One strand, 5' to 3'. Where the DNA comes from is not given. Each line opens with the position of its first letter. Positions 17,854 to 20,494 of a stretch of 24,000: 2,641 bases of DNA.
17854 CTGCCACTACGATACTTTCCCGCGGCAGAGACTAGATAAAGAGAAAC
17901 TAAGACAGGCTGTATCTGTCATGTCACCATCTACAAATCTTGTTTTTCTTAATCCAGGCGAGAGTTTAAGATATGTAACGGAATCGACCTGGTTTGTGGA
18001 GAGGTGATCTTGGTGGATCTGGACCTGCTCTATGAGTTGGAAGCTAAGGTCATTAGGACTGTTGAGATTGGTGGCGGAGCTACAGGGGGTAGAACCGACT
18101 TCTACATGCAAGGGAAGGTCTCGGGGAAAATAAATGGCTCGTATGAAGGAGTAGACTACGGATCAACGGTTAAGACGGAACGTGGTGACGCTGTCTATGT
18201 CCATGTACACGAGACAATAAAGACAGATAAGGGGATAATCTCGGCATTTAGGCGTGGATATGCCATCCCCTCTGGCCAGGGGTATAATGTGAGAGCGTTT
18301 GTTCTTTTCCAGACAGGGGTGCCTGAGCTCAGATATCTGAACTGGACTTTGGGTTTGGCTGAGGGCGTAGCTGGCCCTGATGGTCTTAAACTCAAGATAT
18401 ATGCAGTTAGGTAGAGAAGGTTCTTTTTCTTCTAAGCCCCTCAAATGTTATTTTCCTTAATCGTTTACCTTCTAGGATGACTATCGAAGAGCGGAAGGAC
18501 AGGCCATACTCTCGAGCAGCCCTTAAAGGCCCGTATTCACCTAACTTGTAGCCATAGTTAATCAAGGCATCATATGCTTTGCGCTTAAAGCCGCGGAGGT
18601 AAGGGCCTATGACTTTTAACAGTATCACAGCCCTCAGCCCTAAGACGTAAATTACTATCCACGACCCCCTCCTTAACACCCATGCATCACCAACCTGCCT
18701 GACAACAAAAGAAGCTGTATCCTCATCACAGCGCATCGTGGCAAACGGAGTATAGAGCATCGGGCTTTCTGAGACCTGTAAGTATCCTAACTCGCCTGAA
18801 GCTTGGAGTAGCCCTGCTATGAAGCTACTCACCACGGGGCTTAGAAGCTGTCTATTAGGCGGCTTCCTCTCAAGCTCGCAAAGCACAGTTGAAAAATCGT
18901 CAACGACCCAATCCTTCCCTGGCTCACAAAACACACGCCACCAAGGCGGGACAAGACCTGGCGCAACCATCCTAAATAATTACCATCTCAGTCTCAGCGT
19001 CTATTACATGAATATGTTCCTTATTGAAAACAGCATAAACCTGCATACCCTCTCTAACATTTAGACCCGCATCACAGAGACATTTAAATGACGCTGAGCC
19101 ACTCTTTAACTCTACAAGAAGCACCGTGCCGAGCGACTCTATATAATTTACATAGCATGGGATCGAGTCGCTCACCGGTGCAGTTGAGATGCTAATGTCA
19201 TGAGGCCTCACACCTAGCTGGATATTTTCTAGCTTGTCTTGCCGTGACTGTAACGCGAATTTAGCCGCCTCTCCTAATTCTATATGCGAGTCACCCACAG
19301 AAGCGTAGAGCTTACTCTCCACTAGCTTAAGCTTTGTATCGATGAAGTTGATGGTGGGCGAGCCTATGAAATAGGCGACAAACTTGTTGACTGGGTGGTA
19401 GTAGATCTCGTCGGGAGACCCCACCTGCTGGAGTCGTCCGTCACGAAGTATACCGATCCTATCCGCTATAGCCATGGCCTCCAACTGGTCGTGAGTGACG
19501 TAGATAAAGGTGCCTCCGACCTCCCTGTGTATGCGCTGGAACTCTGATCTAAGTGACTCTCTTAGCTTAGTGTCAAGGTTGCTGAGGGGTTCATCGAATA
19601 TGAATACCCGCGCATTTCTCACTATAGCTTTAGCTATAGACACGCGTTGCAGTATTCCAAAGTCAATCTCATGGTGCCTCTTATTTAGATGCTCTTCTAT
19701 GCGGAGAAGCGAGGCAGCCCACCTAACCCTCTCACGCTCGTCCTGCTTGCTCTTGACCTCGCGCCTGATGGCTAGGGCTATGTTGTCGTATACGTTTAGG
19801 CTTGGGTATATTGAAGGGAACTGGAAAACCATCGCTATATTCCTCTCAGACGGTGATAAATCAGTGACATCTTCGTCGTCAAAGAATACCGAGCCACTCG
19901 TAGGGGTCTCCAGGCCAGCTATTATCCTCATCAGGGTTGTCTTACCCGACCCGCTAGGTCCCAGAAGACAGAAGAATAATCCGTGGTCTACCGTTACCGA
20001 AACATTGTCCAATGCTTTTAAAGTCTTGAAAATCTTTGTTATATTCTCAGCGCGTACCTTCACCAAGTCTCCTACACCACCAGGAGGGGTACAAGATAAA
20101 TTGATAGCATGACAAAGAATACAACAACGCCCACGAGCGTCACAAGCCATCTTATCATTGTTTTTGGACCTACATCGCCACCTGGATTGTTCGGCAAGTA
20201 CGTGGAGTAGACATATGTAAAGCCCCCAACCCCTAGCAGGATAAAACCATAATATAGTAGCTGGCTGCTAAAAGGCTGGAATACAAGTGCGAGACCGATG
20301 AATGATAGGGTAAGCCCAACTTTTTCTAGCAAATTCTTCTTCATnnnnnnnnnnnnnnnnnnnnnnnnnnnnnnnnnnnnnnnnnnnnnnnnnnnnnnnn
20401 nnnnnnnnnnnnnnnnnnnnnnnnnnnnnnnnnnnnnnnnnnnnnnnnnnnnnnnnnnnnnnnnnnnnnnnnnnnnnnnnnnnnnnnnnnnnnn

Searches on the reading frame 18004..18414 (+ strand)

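Call 3: search_protein_families(library=pfam, proteins=[window:18004-18414:+], max_evalue=0.01)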
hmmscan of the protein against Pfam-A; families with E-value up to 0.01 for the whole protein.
window:18004-18414:+ (136 aa): 1 family
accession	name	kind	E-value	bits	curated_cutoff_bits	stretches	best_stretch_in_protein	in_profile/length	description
PF11578.13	DUF3237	-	2.2e-07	31.2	24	1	49-135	63-149/149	Protein of unknown function (DUF3237)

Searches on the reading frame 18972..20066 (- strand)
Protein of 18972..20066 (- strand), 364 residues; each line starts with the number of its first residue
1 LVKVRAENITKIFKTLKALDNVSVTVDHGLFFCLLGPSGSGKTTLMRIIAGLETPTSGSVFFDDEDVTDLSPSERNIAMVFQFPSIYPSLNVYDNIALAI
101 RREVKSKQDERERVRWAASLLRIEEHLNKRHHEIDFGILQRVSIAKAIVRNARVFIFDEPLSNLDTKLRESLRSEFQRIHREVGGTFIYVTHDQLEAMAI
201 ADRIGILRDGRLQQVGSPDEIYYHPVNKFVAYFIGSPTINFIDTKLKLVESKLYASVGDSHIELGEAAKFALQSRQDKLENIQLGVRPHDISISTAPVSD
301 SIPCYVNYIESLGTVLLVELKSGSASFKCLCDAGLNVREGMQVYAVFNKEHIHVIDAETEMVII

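Call 3: search_protein_families(library=pfam, proteins=[window:18972-20066:-], max_evalue=0.01)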
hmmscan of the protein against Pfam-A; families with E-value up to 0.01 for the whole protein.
window:18972-20066:- (364 aa): 9 families
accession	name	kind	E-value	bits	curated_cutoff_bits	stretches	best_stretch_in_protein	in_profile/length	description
PF00005.33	ABC_tran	-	1.8e-28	100.3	25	1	19-161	1-136/137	ABC transporter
PF13304.12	AAA_21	-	1.6e-08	35.4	27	2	141-195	244-301/304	AAA domain, putative AbiEii toxin, Type IV TA system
PF08402.16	TOBE_2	-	3.7e-05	24.2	21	1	284-355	1-76/76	TOBE domain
PF17912.7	OB_MalK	-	0.00012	23.4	27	1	235-291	1-53/53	MalK OB fold domain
PF13191.12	AAA_16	-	0.0016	19.4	32.6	1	30-180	25-124/167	AAA ATPase domain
PF13401.12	AAA_22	-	0.0041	17.9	27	1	28-131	4-83/130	AAA domain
PF00004.35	AAA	-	0.0069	17.3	21.2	0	33-123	2-91/131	ATPase family associated with various cellular activities (AAA)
PF13555.12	AAA_29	-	0.0081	16.3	27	0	20-46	13-39/61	P-loop containing region of AAA domain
PF25199.1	nSTAND_NTPase5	-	0.0087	16.3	34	0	28-68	40-81/145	Novel STAND NTPase 5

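Call 4: search_protein_families(library=ncbifam, proteins=[window:18972-20066:-], max_evalue=0.01)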
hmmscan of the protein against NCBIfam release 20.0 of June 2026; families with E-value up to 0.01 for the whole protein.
window:18972-20066:- (364 aa): 188 families (the best 25 are shown)
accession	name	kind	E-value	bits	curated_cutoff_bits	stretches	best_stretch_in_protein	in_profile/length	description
NF008653.0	PRK11650.1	subfamily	1.9e-95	320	432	1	1-361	1-353/357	sn-glycerol-3-phosphate ABC transporter ATP-binding protein UgpC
NF040933.2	ABC_arch_GlcV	equivalog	6.2e-86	288.5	450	1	2-301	1-296/357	glucose ABC transporter ATP-binding protein GlcV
NF008233.0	PRK11000.1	equivalog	4.2e-80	269.3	568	1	1-355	1-353/369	maltose/maltodextrin ABC transporter ATP-binding protein MalK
NF006987.0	PRK09452.1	equivalog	2.8e-79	266.5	482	1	4-296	18-304/378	spermidine/putrescine ABC transporter ATP-binding protein PotA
TIGR03265.1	PhnT2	equivalog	1.4e-77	261.3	457.7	1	4-327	5-317/353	putative 2-aminoethylphosphonate ABC transporter ATP-binding protein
NF043075.1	MMSYN1_0197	equivalog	4.1e-75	252.8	550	1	6-355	5-339/341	spermidine/putrescine ABC transporter ATP-binding protein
TIGR01187.1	potA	subfamily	2.4e-73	247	355.6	1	34-318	1-282/325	polyamine ABC transporter ATP-binding protein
NF040840.2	tungstate_WtpC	equivalog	1.1e-72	245.3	440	1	4-355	2-347/347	tungstate ABC transporter ATP-binding protein WtpC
NF008513.0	PRK11432.1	equivalog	2e-67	227.6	496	1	6-321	9-312/351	ferric ABC transporter ATP-binding protein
TIGR03258.1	PhnT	equivalog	1.7e-63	214.8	499.15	1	5-299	10-299/359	2-aminoethylphosphonate ABC transport system ATP-binding subunit PhnT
TIGR00968.1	3a0106s01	subfamily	2.1e-63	214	342.75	1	6-236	3-233/237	sulfate ABC transporter ATP-binding protein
NF008621.0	PRK11607.1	equivalog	9.6e-62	208.9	613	1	7-302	23-313/377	putrescine ABC transporter ATP-binding subunit PotG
NF008105.0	PRK10851.1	equivalog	1.5e-58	198.3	502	1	4-310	3-298/362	sulfate/thiosulfate ABC transporter ATP-binding protein CysA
TIGR01186.1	proV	subfamily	9.9e-55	186.1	326.6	1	17-240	7-236/363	betaine/proline/choline family ABC transporter ATP-binding protein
TIGR03415.1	ABC_choXWV_ATP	equivalog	1.2e-43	149.6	483.75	1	17-272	38-303/382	choline ABC transporter ATP-binding protein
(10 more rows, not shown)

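Call 6: search_solved_structures(query=window:18972-20066:-, show_alignments=2, max_evalue=1e-40)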
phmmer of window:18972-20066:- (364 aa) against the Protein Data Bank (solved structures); distinct sequences matched with E-value up to 1e-40: 26.
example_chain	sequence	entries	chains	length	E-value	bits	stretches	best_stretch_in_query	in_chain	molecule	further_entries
2d62_A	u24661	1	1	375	6.8e-84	285.1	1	1-363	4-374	multiple sugar-binding transport ATP-binding protein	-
1v43_A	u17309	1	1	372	6.4e-79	268.8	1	1-364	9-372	sugar-binding transport ATP-binding protein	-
1vci_A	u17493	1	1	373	6.5e-79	268.8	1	1-364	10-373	sugar-binding transport ATP-binding protein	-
1g29_1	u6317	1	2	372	4.1e-78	266.1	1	2-361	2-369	MALTOSE TRANSPORT PROTEIN MALK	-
2it1_A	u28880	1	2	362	3.6e-77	263.1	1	1-361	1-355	362aa long hypothetical maltose/maltodextrin transport ATP-binding protein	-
2yyz_A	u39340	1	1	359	1.4e-75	257.8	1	3-363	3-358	Sugar ABC transporter, ATP-binding protein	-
7x0q_A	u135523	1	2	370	2.1e-72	247.4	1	16-363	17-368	ABC transporter related protein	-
4tqu_S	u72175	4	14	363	4.9e-72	246.1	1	3-361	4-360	AlgS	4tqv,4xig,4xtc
6yir_A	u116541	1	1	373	6.1e-72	245.8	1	1-362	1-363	Oligosaccharides import ATP-binding protein MsmX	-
1q12_A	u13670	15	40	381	1.2e-63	218.6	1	1-316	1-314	Maltose/maltodextrin transport ATP-binding protein malK | Maltose/maltodextrin import ATP-binding protein malK | Fused maltose transport subunit, ATP-binding co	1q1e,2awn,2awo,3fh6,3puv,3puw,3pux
1q1b_A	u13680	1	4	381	1.2e-63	218.6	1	1-316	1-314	Maltose/maltodextrin transport ATP-binding protein malK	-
9bcr_C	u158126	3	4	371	2.4e-63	217.6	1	4-316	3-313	Maltose/maltodextrin import ATP-binding protein MalK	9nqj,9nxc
9bcr_D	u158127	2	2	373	2.4e-63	217.6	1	4-316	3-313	Maltose/maltodextrin import ATP-binding protein MalK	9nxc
2r6g_A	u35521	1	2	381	3.2e-63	217.2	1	1-316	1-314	Maltose/maltodextrin import ATP-binding protein malK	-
8ja7_C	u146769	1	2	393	1.6e-59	205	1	18-294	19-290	Trehalose import ATP-binding protein SugC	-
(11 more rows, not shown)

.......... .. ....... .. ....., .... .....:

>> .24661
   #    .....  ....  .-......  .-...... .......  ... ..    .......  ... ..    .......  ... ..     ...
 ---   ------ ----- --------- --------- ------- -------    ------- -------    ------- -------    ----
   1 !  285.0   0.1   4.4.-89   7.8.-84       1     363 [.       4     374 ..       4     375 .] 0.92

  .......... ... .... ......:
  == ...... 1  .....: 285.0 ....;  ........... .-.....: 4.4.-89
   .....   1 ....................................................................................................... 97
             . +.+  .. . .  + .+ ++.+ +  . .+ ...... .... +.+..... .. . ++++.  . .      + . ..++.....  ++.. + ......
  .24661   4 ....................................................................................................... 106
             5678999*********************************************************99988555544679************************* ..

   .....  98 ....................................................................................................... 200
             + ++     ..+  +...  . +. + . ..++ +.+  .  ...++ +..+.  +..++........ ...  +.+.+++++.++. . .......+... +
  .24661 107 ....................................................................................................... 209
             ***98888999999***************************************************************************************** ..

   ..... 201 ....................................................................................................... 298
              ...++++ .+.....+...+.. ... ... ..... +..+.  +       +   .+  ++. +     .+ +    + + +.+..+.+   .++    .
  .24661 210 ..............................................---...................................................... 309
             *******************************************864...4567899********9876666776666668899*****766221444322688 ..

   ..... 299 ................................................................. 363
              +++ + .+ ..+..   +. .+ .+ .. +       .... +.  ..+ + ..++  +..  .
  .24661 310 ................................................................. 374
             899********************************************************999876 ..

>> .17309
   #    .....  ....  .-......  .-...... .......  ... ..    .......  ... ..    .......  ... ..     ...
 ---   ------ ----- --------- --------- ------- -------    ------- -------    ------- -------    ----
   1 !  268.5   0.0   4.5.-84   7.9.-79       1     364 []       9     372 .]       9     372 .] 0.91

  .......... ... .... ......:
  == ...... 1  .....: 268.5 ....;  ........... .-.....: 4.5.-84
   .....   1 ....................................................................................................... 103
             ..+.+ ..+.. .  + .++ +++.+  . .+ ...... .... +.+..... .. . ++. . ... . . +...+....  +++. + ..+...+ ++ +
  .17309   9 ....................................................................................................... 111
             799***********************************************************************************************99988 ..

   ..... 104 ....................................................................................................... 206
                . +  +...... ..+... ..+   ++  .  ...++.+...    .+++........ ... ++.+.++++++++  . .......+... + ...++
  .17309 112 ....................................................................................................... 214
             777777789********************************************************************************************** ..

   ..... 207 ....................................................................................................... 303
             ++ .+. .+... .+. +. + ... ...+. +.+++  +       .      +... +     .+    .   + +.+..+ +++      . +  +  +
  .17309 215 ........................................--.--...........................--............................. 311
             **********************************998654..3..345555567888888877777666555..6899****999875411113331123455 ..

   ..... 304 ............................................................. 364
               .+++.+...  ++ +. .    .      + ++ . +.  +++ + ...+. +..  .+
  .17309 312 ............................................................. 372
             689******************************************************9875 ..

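Call 13: find_homologous_proteins(query=window:18972-20066:-, max_evalue=1e-30)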
Query window:18972-20066:- (364 aa): 7025 proteins with E <= 1e-30 among 8000 candidates; the best 120 are listed.
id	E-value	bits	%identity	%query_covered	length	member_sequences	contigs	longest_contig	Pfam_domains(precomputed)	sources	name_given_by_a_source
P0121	4.3e-220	748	92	100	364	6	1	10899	PF00005.34,PF13304.13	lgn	-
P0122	2.5e-212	722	87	100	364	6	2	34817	PF08402.17,PF00005.34,PF13304.13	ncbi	ncbi:MAG: ABC transporter ATP-binding protein [Nitrososphaerota archaeon]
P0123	4.8e-202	688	85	100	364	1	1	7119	PF00005.34,PF13304.13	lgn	-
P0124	1.8e-185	634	78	100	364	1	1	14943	PF08402.17,PF00005.34,PF13304.13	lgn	-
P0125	1.5e-173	595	74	100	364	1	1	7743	PF08402.17,PF00005.34,PF13304.13,PF17912.8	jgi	-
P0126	1.3e-170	585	72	100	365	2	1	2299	PF08402.17,PF00005.34,PF13304.13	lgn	-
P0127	7.8e-165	566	72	99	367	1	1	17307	PF00005.34,PF13304.13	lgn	-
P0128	1.2e-154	533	68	99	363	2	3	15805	PF00005.34,PF13304.13,PF17912.8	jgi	jgi:multiple sugar transport system ATP-binding protein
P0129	6.9e-154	530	67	100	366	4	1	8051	PF08402.17,PF00005.34,PF13304.13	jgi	jgi:multiple sugar transport system ATP-binding protein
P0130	3.0e-153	528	67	99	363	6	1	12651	PF00005.34,PF13304.13,PF17912.8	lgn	-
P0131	8.4e-153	527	66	100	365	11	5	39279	PF00005.34,PF13304.13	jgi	jgi:multiple sugar transport system ATP-binding protein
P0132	1.3e-152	526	66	100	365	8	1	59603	PF00005.34,PF13304.13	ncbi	-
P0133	1.5e-151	522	65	100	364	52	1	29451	PF08402.17,PF00005.34,PF13304.13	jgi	jgi:ABC-type sugar transport system ATPase subunit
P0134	1.6e-149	516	66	99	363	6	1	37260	PF00005.34,PF13304.13,PF17912.8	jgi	-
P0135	1.6e-146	506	64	100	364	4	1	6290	PF00005.34,PF13304.13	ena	-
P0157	8.1e-84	300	44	100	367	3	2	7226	PF08402.17,PF00005.34,PF17912.8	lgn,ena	-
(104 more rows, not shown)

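Call 57: search_protein_representatives(protein=window:18972-20066:-)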
Query: 364 residues. Proteins with E-value up to 0.001 (for the whole library): 582050; up to 1e-10: 214662; up to 1e-30: 20530. The best 150 are listed.
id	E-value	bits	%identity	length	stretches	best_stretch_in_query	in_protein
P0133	4.7e-152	522.4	65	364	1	1-364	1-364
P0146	7.9e-114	396.8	52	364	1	2-364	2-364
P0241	3.2e-82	292.8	39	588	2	18-242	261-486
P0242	1.3e-79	284.2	42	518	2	5-238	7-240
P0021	1.8e-79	283.8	41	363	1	1-363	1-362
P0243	2.3e-79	283.5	41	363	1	4-361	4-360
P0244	2.2e-78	280.2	42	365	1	1-356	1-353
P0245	1.0e-77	278.0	40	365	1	4-359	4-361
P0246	3.2e-77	276.4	39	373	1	1-362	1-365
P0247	4.0e-77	276.1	40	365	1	1-363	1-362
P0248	7.4e-77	275.2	41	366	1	1-361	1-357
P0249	7.8e-77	275.1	41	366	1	1-361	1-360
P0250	9.4e-77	274.9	43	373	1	5-359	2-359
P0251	1.3e-76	274.4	41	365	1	1-359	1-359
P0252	2.1e-76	273.7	40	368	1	1-363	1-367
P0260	1.1e-74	268.1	39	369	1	2-355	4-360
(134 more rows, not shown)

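Call 59: find_encoding_contigs(protein=P0157, flank=6000, max_places=1)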
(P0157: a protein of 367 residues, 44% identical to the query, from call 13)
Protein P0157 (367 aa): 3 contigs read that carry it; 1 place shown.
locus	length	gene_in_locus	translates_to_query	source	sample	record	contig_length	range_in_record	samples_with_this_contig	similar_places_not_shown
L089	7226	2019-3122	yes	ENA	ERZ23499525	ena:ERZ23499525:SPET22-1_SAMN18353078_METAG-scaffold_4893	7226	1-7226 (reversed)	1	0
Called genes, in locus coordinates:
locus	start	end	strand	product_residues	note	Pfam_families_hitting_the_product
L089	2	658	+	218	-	?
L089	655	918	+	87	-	-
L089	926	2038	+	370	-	PF02463:SMC_N (faint), PF00005:ABC_tran, PF13304:AAA_21 (faint)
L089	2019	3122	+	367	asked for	PF00005:ABC_tran, PF17912:OB_MalK, PF08402:TOBE_2 (faint)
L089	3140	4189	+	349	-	PF08240:ADH_N, PF16912:Glu_dehyd_C, PF00107:ADH_zinc_N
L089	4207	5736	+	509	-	PF00370:FGGY_N, PF02782:FGGY_C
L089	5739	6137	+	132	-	PF01050:MannoseP_isomer, PF02311:AraC_binding (weak), PF07883:Cupin_2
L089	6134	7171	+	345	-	PF08240:ADH_N, PF00107:ADH_zinc_N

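Call 60: find_encoding_contigs(protein=P0260, flank=6000, max_places=1)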
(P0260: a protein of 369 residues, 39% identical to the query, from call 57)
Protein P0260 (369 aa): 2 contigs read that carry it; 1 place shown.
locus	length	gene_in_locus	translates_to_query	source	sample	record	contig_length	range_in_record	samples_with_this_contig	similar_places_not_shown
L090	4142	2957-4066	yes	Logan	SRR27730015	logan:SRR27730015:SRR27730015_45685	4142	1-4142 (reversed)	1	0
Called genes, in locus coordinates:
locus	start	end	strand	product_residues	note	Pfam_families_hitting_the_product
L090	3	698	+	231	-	?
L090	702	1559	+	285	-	PF00528:BPD_transp_1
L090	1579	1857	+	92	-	-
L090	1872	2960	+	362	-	PF00005:ABC_tran, PF02463:SMC_N (faint), PF13304:AAA_21 (faint), PF08402:TOBE_2 (faint)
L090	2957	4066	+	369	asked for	PF03215:Rad17 (faint), PF00005:ABC_tran, PF13304:AAA_21 (faint), PF17912:OB_MalK, PF08402:TOBE_2 (weak)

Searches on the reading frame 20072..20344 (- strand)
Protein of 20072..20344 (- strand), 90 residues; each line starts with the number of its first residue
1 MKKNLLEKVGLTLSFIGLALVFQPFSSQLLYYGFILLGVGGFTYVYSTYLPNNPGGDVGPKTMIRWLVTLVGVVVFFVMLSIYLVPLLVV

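Call 3: search_protein_families(library=pfam, proteins=[window:20072-20344:-], max_evalue=0.01)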
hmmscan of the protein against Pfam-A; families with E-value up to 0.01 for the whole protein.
window:20072-20344:- (90 aa): 0 families

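Call 4: search_protein_families(library=ncbifam, proteins=[window:20072-20344:-], max_evalue=0.01)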
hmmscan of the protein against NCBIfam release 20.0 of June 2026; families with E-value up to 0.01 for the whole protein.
window:20072-20344:- (90 aa): 0 families

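Call 29: search_protein_families(library=pfam, proteins=[window:20075-20344:-], max_evalue=10)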
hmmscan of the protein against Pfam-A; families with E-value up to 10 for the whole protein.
seq(90 aa): 3 families
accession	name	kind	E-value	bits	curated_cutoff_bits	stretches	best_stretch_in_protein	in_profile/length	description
PF11688.13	DUF3285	-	0.065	13.6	25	1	64-82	23-41/44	Protein of unknown function (DUF3285)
PF14143.11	YrhC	-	0.22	12.1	27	1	32-80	13-60/72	YrhC-like protein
PF02656.20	DUF202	-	10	7.1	23.4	1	10-49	17-60/68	Domain of unknown function (DUF202)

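Call 30: search_protein_families(library=ncbifam, proteins=[window:20075-20344:-], max_evalue=10)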
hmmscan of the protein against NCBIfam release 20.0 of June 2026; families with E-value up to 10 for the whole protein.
seq(90 aa): 0 families

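Call 64: find_homologous_proteins(query=A2, max_evalue=0.001)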
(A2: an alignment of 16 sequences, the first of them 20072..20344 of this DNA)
Query A2 (16 sequences) (90 aa, profile of the alignment): 6962 proteins with E <= 0.001 among 8000 candidates; the best 120 are listed.
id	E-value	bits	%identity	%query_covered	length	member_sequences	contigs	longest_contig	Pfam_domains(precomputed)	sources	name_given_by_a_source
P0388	3.4e-21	92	29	61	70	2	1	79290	-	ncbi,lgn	ncbi:MAG: hypothetical protein AB8C46_02820 [Burkholderiaceae bacterium]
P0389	3.5e-21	92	29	58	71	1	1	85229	-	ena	-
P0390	3.7e-21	92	25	58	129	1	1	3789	-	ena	-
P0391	4.0e-21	92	-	-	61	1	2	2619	-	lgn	-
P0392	6.7e-21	91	24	57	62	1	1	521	-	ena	-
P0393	7.5e-21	91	23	58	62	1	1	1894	-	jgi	jgi:uncharacterized membrane protein YjjP (DUF1212 family)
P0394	7.9e-21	91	25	58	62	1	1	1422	-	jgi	-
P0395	8.1e-21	91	26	60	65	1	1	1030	-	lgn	-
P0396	8.8e-21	91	26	67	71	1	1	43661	-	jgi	jgi:hypothetical protein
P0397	8.9e-21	91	27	58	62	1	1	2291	-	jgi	-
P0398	9.4e-21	91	27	58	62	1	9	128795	-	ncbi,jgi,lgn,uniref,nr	ncbi:hypothetical protein [Shimia thalassica]|jgi:membrane-bound ClpP family serine protease|uniref:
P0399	9.7e-21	91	31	58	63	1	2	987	-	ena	-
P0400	1.0e-20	91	-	-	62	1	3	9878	-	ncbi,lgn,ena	-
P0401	1.1e-20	91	-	-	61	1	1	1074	-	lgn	-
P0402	1.2e-20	91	-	-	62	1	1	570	-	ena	-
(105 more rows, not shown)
